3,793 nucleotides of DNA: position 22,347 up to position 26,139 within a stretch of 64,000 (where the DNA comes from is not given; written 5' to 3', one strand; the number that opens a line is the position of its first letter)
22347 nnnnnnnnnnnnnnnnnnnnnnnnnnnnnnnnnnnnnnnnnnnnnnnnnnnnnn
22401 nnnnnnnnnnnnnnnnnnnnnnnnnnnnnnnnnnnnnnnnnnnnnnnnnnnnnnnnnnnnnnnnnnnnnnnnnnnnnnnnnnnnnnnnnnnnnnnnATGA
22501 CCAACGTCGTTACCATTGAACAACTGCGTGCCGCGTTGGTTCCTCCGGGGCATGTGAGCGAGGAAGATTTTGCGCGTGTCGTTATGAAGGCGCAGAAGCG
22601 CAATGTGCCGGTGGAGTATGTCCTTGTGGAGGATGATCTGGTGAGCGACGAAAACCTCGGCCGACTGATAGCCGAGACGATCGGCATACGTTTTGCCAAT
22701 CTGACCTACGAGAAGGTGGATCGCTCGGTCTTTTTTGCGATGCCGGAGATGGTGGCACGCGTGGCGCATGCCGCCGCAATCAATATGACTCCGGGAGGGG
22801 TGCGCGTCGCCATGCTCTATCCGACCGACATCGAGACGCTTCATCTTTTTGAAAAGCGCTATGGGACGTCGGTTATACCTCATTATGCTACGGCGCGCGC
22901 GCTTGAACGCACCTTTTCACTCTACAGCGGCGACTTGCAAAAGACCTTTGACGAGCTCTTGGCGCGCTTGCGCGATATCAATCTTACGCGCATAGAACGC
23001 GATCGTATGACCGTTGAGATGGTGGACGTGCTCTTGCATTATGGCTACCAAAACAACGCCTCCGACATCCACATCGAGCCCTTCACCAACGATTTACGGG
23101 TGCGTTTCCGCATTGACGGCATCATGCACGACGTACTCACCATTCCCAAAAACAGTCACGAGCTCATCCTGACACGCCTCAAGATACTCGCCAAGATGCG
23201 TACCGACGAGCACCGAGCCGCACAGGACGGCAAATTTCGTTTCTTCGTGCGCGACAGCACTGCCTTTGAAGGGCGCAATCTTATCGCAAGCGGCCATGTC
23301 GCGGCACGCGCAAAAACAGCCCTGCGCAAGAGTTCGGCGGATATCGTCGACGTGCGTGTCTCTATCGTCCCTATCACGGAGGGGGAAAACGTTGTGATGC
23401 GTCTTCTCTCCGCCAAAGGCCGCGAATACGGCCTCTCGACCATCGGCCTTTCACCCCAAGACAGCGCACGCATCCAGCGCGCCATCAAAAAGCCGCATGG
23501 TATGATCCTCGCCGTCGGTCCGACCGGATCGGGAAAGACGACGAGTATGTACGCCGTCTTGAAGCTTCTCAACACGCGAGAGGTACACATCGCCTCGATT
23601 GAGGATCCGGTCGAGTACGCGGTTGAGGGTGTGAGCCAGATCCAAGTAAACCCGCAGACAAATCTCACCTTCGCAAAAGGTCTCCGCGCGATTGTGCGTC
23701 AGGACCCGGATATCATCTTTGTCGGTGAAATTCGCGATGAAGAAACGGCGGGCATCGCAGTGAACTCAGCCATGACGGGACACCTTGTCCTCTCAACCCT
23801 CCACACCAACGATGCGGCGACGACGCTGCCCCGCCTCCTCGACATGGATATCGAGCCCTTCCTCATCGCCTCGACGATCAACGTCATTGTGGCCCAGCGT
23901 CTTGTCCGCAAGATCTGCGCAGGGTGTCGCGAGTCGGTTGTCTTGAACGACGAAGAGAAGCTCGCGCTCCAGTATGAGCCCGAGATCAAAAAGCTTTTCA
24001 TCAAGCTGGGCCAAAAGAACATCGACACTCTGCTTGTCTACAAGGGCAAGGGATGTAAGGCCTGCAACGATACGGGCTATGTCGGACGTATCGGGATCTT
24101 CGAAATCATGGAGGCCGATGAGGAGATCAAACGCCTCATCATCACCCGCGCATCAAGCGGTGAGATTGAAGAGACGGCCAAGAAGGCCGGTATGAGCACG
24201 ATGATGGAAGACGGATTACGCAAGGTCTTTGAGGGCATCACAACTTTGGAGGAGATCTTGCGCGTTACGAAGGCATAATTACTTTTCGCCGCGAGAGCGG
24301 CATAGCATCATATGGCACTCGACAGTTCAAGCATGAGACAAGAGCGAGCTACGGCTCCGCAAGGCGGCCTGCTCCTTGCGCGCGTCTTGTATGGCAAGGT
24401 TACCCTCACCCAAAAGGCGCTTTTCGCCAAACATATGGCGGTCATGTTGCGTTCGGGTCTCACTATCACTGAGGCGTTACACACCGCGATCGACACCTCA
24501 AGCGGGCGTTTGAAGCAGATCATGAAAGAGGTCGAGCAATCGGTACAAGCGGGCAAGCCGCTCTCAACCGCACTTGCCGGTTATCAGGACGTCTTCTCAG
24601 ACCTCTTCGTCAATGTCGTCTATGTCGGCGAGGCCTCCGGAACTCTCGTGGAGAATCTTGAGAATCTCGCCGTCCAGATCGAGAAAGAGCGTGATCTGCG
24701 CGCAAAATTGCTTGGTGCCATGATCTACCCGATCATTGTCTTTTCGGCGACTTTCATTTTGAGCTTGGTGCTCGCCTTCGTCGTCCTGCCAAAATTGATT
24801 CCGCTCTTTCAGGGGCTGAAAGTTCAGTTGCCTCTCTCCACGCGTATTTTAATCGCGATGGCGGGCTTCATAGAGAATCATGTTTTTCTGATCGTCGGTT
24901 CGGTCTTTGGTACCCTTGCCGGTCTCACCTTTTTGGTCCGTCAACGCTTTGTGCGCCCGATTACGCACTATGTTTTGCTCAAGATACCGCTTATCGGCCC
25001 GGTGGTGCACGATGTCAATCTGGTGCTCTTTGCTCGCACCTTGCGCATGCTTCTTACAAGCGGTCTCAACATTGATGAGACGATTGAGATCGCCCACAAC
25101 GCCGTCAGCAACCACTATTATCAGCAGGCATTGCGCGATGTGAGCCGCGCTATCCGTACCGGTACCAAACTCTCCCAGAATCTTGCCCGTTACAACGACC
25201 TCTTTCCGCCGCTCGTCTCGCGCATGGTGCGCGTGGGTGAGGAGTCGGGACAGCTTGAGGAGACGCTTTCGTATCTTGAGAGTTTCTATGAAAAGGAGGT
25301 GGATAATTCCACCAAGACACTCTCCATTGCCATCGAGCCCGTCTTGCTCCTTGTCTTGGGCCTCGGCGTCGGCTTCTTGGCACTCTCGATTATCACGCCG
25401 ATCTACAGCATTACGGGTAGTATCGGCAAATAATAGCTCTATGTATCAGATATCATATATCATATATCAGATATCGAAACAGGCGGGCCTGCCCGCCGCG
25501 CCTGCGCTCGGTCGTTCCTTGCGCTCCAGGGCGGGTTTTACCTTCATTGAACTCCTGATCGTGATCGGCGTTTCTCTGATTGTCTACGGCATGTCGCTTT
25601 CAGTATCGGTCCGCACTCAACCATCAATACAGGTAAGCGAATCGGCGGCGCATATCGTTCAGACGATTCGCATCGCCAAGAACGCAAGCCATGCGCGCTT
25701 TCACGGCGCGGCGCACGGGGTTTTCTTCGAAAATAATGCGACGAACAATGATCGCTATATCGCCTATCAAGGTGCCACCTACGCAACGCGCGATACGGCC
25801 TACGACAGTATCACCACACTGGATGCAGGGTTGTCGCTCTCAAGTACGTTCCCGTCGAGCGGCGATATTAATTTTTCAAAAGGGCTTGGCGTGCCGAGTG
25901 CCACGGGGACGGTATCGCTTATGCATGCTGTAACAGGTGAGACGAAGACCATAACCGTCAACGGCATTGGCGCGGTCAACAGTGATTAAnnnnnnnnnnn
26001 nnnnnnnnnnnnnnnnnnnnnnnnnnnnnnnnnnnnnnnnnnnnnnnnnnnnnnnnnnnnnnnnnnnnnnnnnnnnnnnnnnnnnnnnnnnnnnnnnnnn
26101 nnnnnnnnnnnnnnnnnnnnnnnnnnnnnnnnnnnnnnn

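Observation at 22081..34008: Type IV pilus locus with a 1,312-aa pilin-like protein built from about 20 beta-propeller (Ycf48/BNR-type) repeats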

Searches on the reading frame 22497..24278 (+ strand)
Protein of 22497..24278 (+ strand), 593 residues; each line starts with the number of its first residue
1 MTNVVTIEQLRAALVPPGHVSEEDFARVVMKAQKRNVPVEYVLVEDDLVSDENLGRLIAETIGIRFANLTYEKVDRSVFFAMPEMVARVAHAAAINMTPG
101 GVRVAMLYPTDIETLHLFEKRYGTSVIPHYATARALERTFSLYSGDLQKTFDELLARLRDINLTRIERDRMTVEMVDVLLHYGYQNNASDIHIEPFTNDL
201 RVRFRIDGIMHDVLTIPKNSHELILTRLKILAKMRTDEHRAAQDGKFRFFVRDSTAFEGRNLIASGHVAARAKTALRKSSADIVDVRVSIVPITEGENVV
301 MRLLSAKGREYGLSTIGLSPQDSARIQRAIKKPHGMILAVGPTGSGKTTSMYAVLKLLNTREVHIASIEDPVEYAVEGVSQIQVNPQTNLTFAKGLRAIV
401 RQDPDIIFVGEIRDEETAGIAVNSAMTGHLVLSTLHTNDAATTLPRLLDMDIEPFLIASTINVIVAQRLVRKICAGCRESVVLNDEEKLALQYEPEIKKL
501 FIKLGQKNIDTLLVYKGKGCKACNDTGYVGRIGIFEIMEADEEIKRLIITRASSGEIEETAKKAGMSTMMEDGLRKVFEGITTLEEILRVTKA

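Call 3: search_protein_families(library=pfam, proteins=[window:22497-24278:+], max_evalue=0.01)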
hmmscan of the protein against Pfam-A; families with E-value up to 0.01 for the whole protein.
window:22497-24278:+ (593 aa): 4 families
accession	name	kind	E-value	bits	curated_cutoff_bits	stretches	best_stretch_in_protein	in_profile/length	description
PF00437.27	T2SSE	-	3.8e-117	391.5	24.9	2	281-589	89-370/370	Type II/IV secretion system protein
PF05157.20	MshEN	-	2.4e-05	24.7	23.1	1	63-145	2-85/90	MshEN domain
PF13604.12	AAA_30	-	0.00033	20.9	27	1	318-363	2-47/191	AAA domain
PF13401.12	AAA_22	-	0.0022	18.7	27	1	333-372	4-43/130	AAA domain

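Call 4: search_protein_families(library=ncbifam, proteins=[window:22497-24278:+], max_evalue=0.01)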
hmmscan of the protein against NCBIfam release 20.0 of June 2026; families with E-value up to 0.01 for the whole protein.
window:22497-24278:+ (593 aa): 20 families
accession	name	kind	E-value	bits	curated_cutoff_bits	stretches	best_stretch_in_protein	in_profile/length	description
TIGR02533.1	type_II_gspE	equivalog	3e-144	481.3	630.25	2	284-591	193-486/486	type II secretion system ATPase GspE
TIGR02538.1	type_IV_pilB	equivalog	8.3e-143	477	675.65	2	276-592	258-563/564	type IV-A pilus assembly ATPase PilB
NF053534.1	T4PilAsmATPsTfpB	equivalog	1.7e-120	403.1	850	2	275-591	277-582/584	type IV pilus assembly ATPase TfpB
NF007755.0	PRK10436.1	equivalog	1.1e-118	396.9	617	2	282-591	167-459/465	type II secretion system protein GspE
NF041000.1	ATPase_ComGA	equivalog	1.9e-69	233.6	300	2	279-471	76-266/267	competence type IV pilus ATPase ComGA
TIGR01420.1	pilT_fam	subfamily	3.3e-46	158.1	319.1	1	280-473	74-271/343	PilT/PilU family type 4a pilus ATPase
TIGR02525.1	plasmid_TraJ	equivalog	4.4e-26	91.7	368.3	1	328-491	143-322/372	plasmid transfer ATPase TraJ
TIGR02524.1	dot_icm_DotB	equivalog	9.8e-20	71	463.3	1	324-470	124-279/358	Dot/Icm type IV secretion system ATPase DotB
NF058587.1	archaellum_moto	equivalog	7.8e-16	57.9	550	1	337-472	278-419/527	archaellum flagellar ATPase motor FlaI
TIGR02782.1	TrbB_P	equivalog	2.8e-14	53.1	304.55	1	324-465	127-276/303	P-type conjugative transfer ATPase TrbB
NF010469.0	PRK13894.1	subfamily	2.4e-13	50.1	508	1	322-448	138-265/320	conjugal transfer ATPase TrbB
TIGR02788.1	VirB11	equivalog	2.7e-13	49.6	249.95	1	326-451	137-266/308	P-type DNA transfer ATPase VirB11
NF010407.0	PRK13833.1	subfamily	1e-10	41.5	499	1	321-450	132-262/323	conjugal transfer protein TrbB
TIGR03819.1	heli_sec_ATPase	hypoth_equivalog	8.4e-10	38.4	373.15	1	291-447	133-297/340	TadA family conjugal transfer-associated ATPase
NF053672.1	bindosome_BasE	exception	6.3e-09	35.1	1000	1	337-446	273-387/512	bindosome assembly system ATPase subunit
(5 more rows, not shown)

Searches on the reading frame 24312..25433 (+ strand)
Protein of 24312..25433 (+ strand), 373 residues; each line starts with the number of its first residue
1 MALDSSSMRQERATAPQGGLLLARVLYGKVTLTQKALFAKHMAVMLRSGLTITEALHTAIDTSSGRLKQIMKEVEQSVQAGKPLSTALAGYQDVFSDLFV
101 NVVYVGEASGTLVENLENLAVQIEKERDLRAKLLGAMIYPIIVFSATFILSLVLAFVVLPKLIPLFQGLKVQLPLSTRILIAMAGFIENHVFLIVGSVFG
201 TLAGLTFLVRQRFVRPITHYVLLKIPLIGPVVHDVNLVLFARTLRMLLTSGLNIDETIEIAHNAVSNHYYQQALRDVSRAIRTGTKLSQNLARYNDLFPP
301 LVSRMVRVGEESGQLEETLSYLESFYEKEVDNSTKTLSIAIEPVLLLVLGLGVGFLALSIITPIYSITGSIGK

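Call 3: search_protein_families(library=pfam, proteins=[window:24312-25433:+], max_evalue=0.01)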
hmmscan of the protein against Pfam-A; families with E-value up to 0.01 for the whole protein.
window:24312-25433:+ (373 aa): 1 family
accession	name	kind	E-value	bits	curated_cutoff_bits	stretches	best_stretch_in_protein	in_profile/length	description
PF00482.28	T2SSF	-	3.3e-61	205.2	25.2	2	38-160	1-125/125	Type II secretion system (T2SS), protein F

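Call 4: search_protein_families(library=ncbifam, proteins=[window:24312-25433:+], max_evalue=0.01)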
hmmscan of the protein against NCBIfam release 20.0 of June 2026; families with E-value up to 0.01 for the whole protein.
window:24312-25433:+ (373 aa): 6 families
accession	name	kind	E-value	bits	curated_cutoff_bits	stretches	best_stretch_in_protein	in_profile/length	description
TIGR02120.1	GspF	equivalog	1.4e-78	264.9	424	1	24-369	54-399/401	type II secretion system inner membrane protein GspF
NF052607.1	T4PiliAsmPilCThrm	equivalog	7.8e-69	232.7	700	1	31-371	64-404/406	type IV pilus assembly protein PilC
NF007861.0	PRK10573.1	equivalog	3.8e-64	217.2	401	1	31-368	57-395/401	protein transport protein HofC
NF052606.1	T4PiliAsmPilCMyx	equivalog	5.1e-58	196.9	700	1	29-371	76-418/419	type IV pilus assembly protein PilC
NF047826.1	T3SSXpsF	equivalog_domain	1.1e-51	175.9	650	1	31-372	62-405/405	type II secretion system protein XpsF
NF041012.2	T4P_ComGB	equivalog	5.2e-43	147.6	240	1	34-367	2-330/332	competence type IV pilus assembly protein ComGB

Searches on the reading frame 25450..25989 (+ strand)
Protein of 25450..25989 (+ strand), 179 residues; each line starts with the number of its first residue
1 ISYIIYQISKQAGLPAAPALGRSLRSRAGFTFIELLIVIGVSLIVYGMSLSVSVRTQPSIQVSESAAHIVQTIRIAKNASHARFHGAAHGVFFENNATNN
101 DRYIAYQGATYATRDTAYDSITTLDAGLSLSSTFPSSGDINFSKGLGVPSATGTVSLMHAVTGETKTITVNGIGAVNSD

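Call 3: search_protein_families(library=pfam, proteins=[window:25450-25989:+], max_evalue=0.01)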
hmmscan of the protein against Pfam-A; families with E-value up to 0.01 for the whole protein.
window:25450-25989:+ (179 aa): 1 family
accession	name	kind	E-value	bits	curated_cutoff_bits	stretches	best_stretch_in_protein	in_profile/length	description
PF07963.17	N_methyl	-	0.00016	21.6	21.2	1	25-45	2-22/27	Prokaryotic N-terminal methylation motif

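Call 4: search_protein_families(library=ncbifam, proteins=[window:25450-25989:+], max_evalue=0.01)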
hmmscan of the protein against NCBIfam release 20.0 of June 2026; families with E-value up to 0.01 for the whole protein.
window:25450-25989:+ (179 aa): 3 families
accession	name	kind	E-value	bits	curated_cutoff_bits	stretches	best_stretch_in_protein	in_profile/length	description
TIGR01708.2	typeII_sec_gspH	equivalog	5.4e-05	23.3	80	1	28-100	2-72/169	type II secretion system minor pseudopilin GspH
TIGR02532.1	IV_pilin_GFxxxE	domain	0.0012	18.6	16.3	1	27-45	1-19/24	prepilin-type N-terminal cleavage/methylation domain-containing protein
NF040982.1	ComGD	equivalog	0.0049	17.3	70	1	28-140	2-109/139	competence type IV pilus minor pilin ComGD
